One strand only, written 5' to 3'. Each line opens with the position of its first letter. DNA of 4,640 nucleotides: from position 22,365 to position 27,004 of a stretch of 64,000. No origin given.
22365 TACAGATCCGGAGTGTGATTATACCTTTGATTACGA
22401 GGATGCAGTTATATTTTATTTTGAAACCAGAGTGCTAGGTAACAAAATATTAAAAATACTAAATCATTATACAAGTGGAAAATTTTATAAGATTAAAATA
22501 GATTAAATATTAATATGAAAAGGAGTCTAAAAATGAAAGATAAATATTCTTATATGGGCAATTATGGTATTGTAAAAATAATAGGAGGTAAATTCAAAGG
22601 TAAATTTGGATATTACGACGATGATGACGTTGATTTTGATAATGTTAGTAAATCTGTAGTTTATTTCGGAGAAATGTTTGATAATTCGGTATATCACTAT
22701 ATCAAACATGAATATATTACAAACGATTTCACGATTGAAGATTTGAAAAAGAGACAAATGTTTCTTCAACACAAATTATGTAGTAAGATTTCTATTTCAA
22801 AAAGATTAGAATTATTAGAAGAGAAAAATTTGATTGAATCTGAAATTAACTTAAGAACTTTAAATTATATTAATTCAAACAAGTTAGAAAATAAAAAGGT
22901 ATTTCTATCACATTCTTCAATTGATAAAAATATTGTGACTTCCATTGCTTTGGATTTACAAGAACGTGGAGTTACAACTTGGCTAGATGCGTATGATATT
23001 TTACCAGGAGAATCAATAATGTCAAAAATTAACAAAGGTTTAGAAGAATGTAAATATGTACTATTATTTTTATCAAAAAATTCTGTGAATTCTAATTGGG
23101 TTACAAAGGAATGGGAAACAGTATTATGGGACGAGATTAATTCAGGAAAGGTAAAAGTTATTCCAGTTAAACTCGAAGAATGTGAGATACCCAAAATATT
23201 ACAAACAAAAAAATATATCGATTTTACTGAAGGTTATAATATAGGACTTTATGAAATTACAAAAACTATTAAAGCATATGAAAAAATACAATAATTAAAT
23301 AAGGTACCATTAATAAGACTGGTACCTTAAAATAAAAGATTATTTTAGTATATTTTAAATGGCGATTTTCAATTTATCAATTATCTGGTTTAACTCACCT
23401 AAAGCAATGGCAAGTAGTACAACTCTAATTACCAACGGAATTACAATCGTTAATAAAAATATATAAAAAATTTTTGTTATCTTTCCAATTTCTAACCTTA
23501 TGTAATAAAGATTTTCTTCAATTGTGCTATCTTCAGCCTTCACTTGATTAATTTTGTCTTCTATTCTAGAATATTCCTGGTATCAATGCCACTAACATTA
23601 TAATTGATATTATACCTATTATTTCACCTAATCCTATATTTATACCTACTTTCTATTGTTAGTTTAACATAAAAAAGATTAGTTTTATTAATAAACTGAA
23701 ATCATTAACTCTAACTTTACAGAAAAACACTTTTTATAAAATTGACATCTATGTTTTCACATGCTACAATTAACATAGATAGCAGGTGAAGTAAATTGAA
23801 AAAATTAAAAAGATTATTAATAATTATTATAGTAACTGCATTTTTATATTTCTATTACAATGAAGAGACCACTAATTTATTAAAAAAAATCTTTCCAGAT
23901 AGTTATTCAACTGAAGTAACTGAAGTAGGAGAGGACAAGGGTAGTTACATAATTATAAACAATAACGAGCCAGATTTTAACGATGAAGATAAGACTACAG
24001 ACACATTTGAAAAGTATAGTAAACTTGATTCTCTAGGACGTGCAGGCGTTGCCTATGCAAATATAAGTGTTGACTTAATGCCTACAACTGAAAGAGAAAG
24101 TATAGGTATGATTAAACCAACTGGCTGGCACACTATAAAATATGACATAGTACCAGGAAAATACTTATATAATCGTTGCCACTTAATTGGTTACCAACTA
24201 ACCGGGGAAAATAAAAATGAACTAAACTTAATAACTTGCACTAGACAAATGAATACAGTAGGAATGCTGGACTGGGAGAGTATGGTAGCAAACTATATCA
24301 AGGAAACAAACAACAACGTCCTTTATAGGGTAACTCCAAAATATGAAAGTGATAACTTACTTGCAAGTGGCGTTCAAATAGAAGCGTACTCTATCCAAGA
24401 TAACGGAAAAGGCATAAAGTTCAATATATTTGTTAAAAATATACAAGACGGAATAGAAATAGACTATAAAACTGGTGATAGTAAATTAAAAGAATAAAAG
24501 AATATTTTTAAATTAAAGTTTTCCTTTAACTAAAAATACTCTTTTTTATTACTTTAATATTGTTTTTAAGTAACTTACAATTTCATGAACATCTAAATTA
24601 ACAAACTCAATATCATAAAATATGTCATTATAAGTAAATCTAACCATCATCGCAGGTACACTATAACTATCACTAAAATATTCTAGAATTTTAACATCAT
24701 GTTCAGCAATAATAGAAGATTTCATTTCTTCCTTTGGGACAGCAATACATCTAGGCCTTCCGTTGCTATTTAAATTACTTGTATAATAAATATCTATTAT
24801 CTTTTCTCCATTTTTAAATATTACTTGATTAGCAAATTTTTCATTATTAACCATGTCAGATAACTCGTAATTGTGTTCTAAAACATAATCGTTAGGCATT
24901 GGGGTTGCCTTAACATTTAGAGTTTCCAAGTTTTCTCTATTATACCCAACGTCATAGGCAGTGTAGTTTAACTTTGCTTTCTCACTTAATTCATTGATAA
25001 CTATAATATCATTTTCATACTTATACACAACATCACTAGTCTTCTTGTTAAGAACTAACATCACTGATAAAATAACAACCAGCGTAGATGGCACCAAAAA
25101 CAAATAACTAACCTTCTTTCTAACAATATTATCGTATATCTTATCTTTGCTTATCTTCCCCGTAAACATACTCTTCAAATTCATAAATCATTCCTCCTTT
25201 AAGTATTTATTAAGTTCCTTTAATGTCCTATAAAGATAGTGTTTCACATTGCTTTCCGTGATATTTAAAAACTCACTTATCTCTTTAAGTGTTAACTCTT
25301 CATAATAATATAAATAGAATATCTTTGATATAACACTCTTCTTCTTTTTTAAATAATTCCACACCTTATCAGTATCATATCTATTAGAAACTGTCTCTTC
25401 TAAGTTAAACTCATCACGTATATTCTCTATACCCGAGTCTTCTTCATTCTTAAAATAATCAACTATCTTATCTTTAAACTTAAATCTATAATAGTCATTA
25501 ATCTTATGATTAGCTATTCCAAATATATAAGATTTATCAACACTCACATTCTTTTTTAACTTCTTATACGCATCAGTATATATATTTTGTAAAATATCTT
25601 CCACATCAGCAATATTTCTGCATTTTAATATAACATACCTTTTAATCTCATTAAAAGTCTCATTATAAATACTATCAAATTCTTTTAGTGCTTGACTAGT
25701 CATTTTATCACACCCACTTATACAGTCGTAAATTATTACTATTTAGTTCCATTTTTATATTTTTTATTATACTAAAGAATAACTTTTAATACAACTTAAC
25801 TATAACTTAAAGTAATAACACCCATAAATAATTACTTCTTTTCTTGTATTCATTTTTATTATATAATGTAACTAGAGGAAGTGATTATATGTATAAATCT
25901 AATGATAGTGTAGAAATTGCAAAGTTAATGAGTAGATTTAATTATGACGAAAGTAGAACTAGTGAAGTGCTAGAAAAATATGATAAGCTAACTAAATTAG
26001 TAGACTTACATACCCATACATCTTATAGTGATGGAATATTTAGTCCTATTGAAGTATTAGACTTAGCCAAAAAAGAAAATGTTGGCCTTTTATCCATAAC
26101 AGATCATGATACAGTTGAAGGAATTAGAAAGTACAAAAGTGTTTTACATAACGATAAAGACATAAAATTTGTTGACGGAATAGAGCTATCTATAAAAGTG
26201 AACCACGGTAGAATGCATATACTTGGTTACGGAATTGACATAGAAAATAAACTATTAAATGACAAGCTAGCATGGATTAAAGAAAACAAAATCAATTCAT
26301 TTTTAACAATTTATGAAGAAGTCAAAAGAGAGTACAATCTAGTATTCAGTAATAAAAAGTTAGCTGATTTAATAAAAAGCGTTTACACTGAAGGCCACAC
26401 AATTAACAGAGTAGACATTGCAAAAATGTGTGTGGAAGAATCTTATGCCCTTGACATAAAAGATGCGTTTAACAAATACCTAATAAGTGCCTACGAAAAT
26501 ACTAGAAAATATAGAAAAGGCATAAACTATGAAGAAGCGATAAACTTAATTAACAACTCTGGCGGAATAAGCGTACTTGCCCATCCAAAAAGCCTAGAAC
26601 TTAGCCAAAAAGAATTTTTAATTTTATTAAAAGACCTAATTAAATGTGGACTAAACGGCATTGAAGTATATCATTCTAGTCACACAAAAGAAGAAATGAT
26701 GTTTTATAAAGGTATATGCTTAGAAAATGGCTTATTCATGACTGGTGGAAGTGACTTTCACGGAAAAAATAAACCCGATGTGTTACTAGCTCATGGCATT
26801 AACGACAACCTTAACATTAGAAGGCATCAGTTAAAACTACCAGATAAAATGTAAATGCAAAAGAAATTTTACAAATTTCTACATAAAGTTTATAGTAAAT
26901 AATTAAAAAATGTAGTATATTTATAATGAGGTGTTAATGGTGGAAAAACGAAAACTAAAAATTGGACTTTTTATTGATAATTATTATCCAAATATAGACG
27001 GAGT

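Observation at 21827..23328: Two-gene operon: unknown 205-aa protein + TIR-domain protein with novel N-terminal domain (candidate uncharacterized TIR-based defense system)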

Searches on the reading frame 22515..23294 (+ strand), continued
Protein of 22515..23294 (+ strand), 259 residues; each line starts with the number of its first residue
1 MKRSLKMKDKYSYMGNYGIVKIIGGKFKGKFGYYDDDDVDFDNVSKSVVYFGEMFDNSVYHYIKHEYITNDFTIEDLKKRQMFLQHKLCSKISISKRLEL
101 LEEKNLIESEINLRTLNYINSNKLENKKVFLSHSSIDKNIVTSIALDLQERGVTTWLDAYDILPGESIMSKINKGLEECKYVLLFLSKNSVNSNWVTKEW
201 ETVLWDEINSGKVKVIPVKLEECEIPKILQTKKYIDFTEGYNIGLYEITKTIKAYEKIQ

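Call 60: find_encoding_contigs(protein=P0134, flank=4000, max_places=4)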
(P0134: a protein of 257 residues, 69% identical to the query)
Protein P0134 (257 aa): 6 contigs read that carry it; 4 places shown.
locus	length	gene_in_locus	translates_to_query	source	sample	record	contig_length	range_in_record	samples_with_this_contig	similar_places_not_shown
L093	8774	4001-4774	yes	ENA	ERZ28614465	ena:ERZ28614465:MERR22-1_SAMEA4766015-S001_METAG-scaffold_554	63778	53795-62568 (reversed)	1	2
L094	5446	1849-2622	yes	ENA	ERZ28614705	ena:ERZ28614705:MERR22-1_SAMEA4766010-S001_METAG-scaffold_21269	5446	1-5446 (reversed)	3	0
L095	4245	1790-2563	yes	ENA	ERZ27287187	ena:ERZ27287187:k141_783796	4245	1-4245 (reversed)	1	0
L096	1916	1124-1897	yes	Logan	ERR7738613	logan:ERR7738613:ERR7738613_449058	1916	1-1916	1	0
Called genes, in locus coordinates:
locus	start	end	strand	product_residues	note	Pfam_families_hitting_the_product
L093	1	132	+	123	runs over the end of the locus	PF00636:Ribonuclease_3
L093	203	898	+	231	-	PF08032:SpoU_sub_bind, PF00588:SpoU_methylase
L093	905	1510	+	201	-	PF04542:Sigma70_r2, PF08281:Sigma70_r4_2 (weak)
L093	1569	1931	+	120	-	PF14071:YlbD_coat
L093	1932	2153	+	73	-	PF14003:YlbE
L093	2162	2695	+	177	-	PF03602:Cons_hypoth95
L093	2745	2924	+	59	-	-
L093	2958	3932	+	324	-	PF02661:Fic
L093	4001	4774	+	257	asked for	PF01582:TIR, PF13676:TIR_2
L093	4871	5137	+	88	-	-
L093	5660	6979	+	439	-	-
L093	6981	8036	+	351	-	PF09992:NAGPA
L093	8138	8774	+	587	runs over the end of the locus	PF01807:Zn_ribbon_DnaG, PF08275:DNAG_N, PF01751:Toprim, PF13662:Toprim_4, PF13155:Toprim_2, PF10410:DnaB_bind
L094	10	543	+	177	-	PF03602:Cons_hypoth95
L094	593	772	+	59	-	-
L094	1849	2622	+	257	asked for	PF01582:TIR, PF13676:TIR_2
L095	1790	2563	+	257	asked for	PF01582:TIR, PF13676:TIR_2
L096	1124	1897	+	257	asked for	PF01582:TIR, PF13676:TIR_2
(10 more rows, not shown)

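Call 68: search_solved_structures(query=A3, max_evalue=0.001, show_alignments=3)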
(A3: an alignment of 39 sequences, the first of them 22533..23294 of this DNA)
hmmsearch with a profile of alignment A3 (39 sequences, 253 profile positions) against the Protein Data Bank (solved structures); distinct sequences matched with E-value up to 0.001: 31.
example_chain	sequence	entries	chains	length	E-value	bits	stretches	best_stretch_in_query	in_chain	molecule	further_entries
7uxr_A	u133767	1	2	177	5.3e-19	71.6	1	122-212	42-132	TIR domain protein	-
9mud_K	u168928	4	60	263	1.6e-18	70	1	123-216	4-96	Cat1 (CRISPR associated TIR 1) pentagonal filament | Cat1 (CRISPR associated TIR 1) pentagonal filament assembly | Cat1 (CRISPR-associated TIR 1)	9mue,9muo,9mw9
7uwg_A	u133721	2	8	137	1.1e-17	67.3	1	122-212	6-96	Molecular chaperone Tir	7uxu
8g83_A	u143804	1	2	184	1.8e-17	66.5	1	121-212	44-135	NAD(+) hydrolase AbTIR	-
4lzp_B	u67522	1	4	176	2.9e-15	59.3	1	96-212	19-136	Putative uncharacterized protein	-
3h16_A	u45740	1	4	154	1.6e-14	56.9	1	121-212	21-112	TIR protein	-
4c7m_A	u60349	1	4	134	5.8e-14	55.1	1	120-212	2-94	Toll/interleukin-1 receptor domain-containing protein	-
9m0n_A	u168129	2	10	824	1.3e-12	50.6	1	122-216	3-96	Tetratricopeptide repeat protein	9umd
4lqc_A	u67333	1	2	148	4.8e-12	48.8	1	118-212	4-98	TcpB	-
7jlu_A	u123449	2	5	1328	1e-09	41.2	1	116-198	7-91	Disease resistance protein Roq1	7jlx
7jlv_A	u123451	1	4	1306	1.3e-09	40.8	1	116-198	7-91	Disease resistance protein Roq1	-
7nuw_A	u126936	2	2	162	1.2e-08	37.7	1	121-216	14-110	Toll-like receptor 1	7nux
1fyv_A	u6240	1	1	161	1.2e-08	37.7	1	121-216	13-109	TOLL-LIKE RECEPTOR 1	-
7nt7_A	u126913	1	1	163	1.2e-08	37.7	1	121-216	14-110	Toll-like receptor 1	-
4om7_A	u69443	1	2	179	1.3e-08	37.5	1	123-216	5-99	Toll-like receptor 6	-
9phb_G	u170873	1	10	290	2.7e-07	33.2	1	60-201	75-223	SpbK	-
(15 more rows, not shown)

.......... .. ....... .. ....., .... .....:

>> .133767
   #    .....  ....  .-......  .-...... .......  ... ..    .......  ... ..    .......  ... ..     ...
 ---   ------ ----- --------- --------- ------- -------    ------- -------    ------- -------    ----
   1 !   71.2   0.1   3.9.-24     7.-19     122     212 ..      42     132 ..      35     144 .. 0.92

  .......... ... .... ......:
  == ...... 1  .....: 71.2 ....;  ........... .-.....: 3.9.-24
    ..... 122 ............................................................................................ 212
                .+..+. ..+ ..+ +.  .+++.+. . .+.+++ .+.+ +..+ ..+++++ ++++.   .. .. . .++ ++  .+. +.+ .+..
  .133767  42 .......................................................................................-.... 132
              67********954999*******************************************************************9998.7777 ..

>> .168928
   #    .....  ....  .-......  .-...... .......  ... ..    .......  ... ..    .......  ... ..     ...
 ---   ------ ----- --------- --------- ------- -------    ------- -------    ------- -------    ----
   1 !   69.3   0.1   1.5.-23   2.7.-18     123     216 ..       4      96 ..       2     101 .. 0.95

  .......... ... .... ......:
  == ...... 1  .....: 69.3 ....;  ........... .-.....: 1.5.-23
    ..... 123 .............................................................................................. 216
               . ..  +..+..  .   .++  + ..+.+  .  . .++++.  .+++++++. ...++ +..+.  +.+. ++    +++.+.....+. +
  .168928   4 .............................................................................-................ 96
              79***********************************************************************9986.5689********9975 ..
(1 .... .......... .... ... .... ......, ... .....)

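Call 78: fold_search(model_id=the predicted structure, library=viral)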
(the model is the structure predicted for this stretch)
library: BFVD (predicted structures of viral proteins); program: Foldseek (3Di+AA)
matches with E <= 10: 834; with E <= 0.001: 0
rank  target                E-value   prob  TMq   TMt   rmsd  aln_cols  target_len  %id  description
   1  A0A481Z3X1            6.7e-03  1.00  0.31  0.44   5.2       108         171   25  Nucleoside 2-deoxyribosyltransferase like protein [Pithovirus LCPAC104]
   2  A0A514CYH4            8.0e-03  0.92  0.29  0.42   9.3       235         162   11  (no name in the UniProt tables at hand)
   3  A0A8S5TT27            1.0e-02  0.28  0.20  0.13  32.7       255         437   11  Hydrolase [Podoviridae sp. ct1ev3]
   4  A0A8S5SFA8            1.1e-02  0.44  0.20  0.18  17.9       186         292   11  Replicative helicase [Siphoviridae sp. ct3q24]
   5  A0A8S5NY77            1.2e-02  0.35  0.22  0.19  19.1       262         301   12  Replicative helicase [Siphoviridae sp. ct16C7]
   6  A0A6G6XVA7            1.3e-02  0.80  0.17  0.31  18.2       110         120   19  (no name in the UniProt tables at hand)
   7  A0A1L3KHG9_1          1.5e-02  0.44  0.22  0.07  12.7       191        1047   15  (no name in the UniProt tables at hand)
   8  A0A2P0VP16            1.9e-02  1.00  0.33  0.09   3.1       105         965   16  TIR/WD40 domain-containing protein [Tetraselmis virus 1]
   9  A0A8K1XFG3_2          1.9e-02  0.33  0.25  0.06  18.7       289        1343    9  (no name in the UniProt tables at hand)
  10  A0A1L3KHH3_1          2.0e-02  0.44  0.19  0.05  18.2       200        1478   13  (no name in the UniProt tables at hand)
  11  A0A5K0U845            2.2e-02  0.89  0.29  0.25  17.3       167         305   12  Nucleoside 2-deoxyribosyltransferase (Fragment) [Yasminevirus sp. GU-2018]
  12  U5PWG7                2.8e-02  0.91  0.21  0.45   7.4       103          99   16  Uncharacterized protein [Bacillus phage BigBertha]
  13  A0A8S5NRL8            2.9e-02  0.25  0.21  0.23  17.6       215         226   17  Replicative helicase [Myoviridae sp. cteaT5]
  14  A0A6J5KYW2            4.0e-02  0.98  0.17  0.48   4.6        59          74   15  Uncharacterized protein [uncultured Caudovirales phage]
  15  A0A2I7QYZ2            4.5e-02  0.72  0.19  0.21  12.7       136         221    8  (no name in the UniProt tables at hand)
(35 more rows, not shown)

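Call 79: search_dna_similar(query=window:22533-23294:+, collection=phages, mode=protein, max_rows=12)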
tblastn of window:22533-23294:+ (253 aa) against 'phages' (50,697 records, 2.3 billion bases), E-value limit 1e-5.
Records with a match: 4; places in all: 4; records where one place covers at least 80% of the query: 0.
Best place of each record, by identity: <60% 4.
By first word of the organism name: Bacteriophage 1; Klebsiella 1; Thermus 1; Geobacillus 1.
By host as written in the record: - 3; Klebsiella pneumoniae ST405-OXA48 1.
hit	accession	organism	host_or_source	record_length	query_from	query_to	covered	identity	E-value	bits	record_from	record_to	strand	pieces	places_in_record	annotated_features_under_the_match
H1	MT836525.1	Bacteriophage sp.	human fecal samples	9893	71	212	56%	31.9%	5e-8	59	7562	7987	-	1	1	record has no annotation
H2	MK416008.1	Klebsiella phage ST405-OXA48phi1.3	Klebsiella pneumoniae ST405-OXA48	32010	123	212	36%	34.1%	8e-8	59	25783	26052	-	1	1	TIR domain-containing protein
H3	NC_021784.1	Thermus phage phi OH2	-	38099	123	212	36%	33.0%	3e-6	54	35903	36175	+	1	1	TIR domain-containing protein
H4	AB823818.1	Geobacillus phage phiOH2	-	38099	123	212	36%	33.0%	3e-6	54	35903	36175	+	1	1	unnamed protein product; G8N2D9_GEOTH Putative uncharacterized ...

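Call 82: search_dna_similar(query=window:22533-23294:+, collection=plasmids, mode=protein, max_evalue=0.00001, max_rows=12)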
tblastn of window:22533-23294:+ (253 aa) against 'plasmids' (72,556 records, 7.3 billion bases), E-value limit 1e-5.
Records with a match: 54; places in all: 59; records where one place covers at least 80% of the query: 0.
Best place of each record, by identity: <60% 54.
By first word of the organism name: Agrobacterium 11; Bacillus 9; Sphingomonas 5; Pseudomonas 2; Bradyrhizobium 2; Burkholderia 2; Ralstonia 1; Niallia 1; Nostoc 1; Sphingobium 1; and 19 more.
By predicted mobility (MOB-suite, as given by PLSDB): conjugative 24; non-mobilizable 21; mobilizable 9.
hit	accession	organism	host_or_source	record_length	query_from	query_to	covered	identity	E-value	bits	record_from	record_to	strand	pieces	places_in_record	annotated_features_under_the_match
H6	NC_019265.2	Pseudomonas savastanoi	olive knot (Olea europaea)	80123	80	232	60%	32.9%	4e-19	93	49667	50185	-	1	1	toll/interleukin-1 receptor domain-containing protein | hypothetical protein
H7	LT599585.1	Pseudomonas veronii 1YdBTEX2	-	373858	107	247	56%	35.6%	4e-19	94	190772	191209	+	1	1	molecular chaperone Tir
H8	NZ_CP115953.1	Ralstonia solanacearum CFBP2957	Solanum lycopersicum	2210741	105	243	55%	34.5%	7e-17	87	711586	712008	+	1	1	none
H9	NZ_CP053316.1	Niallia circulans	cell culture,purple rhizosphere soil ...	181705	68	212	57%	30.9%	9e-7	57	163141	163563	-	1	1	TIR domain-containing protein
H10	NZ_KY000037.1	Agrobacterium sp.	-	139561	123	232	43%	40.5%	3e-18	91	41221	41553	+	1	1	toll/interleukin-1 receptor domain-containing protein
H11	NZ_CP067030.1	Agrobacterium fabrum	-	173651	123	232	43%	40.5%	3e-18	91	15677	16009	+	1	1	toll/interleukin-1 receptor domain-containing protein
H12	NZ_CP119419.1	Agrobacterium fabrum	-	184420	123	232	43%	40.5%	3e-18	91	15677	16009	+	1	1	toll/interleukin-1 receptor domain-containing protein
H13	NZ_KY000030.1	Agrobacterium tumefaciens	-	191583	123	232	43%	40.5%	3e-18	91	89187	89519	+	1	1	toll/interleukin-1 receptor domain-containing protein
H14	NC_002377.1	Agrobacterium tumefaciens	-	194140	123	232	43%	40.5%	3e-18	91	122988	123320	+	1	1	toll/interleukin-1 receptor domain-containing protein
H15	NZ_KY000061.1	Agrobacterium radiobacter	-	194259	123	232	43%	40.5%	3e-18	91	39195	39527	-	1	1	toll/interleukin-1 receptor domain-containing protein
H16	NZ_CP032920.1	Agrobacterium tumefaciens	-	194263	123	232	43%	40.5%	3e-18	91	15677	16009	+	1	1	toll/interleukin-1 receptor domain-containing protein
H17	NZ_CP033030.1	Agrobacterium tumefaciens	-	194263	123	232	43%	40.5%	3e-18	91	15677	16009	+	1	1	toll/interleukin-1 receptor domain-containing protein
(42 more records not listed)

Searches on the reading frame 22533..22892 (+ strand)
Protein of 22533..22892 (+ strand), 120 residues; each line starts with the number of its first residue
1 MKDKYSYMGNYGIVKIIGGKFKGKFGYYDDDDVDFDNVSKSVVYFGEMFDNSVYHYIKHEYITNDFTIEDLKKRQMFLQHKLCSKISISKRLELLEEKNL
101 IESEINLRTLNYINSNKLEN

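Call 76: search_protein_families(library=pfam, proteins=[window:22533-22892:+], max_evalue=10)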
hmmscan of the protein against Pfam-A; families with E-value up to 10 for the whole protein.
seq(120 aa): 1 family
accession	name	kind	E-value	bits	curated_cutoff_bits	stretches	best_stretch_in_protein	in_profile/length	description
PF00467.35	KOW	-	0.1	13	22.3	1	13-26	4-17/32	KOW motif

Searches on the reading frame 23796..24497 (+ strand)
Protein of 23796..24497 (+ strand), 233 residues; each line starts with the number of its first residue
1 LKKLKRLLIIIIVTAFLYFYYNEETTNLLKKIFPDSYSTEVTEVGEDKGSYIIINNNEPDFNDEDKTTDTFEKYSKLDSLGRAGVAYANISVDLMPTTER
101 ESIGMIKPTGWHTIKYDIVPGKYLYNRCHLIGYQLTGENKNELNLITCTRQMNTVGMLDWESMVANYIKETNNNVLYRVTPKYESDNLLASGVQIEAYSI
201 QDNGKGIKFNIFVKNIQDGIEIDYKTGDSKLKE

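Call 3: search_protein_families(library=pfam, proteins=[window:23796-24497:+], max_evalue=0.1)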
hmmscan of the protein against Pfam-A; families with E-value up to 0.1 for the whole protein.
window:23796-24497:+ (233 aa): 2 families
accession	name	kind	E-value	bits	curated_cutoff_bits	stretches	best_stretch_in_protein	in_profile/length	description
PF13930.12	Endonuclea_NS_2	-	3.7e-26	92.3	27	1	70-197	10-128/132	DNA/RNA non-specific endonuclease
PF01223.29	Endonuclease_NS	-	0.004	17.3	23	1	110-188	80-151/223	DNA/RNA non-specific endonuclease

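Call 4: search_protein_families(library=padloc, proteins=[window:23796-24497:+], max_evalue=0.1)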
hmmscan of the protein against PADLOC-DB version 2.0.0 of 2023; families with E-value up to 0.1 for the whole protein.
window:23796-24497:+ (233 aa): 0 families

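Call 6: search_protein_families(library=ncbifam, proteins=[window:23796-24497:+], max_evalue=0.1)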
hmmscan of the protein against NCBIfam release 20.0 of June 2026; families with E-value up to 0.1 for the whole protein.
window:23796-24497:+ (233 aa): 0 families

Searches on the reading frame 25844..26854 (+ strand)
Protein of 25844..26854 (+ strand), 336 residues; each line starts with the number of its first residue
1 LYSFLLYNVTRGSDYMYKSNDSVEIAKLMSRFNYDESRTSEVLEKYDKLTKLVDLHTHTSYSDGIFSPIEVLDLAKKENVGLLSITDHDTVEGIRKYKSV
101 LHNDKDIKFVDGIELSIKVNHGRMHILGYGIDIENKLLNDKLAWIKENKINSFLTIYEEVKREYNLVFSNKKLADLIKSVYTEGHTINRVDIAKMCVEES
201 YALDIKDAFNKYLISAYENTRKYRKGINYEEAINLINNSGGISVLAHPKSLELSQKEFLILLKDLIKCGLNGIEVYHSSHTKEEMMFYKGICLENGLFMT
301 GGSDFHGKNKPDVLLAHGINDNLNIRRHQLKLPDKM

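Call 26: search_protein_families(library=pfam, proteins=[window:25844-26854:+], max_evalue=0.01)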
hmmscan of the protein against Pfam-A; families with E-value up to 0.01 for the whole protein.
window:25844-26854:+ (336 aa): 1 family
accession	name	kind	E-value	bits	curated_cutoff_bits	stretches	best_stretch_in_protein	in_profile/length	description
PF02811.25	PHP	-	1.6e-09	38.7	26.4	1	54-184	1-95/164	PHP domain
